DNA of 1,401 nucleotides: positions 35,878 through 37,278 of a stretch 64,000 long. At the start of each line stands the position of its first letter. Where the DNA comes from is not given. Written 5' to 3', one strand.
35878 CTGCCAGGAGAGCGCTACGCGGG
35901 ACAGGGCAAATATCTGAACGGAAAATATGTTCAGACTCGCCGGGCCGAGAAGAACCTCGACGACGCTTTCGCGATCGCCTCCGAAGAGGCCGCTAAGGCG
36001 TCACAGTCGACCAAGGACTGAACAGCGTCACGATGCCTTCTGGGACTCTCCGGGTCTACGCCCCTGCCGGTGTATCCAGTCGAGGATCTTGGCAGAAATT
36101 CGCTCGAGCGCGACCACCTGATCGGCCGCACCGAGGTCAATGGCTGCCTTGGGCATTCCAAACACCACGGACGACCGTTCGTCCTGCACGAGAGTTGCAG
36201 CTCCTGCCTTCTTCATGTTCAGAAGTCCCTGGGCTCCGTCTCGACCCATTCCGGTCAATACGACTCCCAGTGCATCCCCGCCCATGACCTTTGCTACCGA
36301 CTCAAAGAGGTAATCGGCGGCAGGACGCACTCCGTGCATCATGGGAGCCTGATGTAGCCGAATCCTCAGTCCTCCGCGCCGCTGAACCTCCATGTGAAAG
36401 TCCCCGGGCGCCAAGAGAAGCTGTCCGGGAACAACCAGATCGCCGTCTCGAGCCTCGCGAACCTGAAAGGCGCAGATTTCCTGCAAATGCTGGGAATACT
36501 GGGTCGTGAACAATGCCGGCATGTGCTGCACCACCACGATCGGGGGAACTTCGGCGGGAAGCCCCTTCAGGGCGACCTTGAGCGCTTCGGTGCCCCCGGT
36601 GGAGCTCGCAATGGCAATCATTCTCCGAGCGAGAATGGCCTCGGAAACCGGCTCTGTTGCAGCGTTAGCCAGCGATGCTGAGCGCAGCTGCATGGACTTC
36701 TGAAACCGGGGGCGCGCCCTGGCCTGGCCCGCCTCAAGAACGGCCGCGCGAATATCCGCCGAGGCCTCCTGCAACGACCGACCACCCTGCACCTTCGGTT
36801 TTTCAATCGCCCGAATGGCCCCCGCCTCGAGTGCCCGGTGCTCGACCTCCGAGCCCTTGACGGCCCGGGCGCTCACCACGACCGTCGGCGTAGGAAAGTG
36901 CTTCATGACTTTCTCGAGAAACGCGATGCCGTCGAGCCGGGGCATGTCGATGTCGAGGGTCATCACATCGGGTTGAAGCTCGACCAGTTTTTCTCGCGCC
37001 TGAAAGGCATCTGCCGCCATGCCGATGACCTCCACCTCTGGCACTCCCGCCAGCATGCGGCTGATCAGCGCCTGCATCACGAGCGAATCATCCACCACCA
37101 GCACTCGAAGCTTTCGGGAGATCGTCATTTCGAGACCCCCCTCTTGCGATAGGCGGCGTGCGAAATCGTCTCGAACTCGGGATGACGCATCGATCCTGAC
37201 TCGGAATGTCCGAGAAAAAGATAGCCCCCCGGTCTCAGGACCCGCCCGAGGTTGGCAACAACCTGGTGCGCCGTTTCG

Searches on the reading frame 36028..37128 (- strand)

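Call 33: search_protein_families(library=pfam, proteins=[window:36028-37128:-], max_evalue=0.001)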
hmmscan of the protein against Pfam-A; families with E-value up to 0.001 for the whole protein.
window:36028-37128:- (366 aa): 2 families
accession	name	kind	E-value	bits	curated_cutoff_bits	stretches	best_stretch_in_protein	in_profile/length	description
PF01339.22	CheB_methylest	-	1.1e-60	204.7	24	1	171-348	1-174/174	CheB methylesterase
PF00072.30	Response_reg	-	1.9e-17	63.9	30.2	1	9-111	1-100/111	Response regulator receiver domain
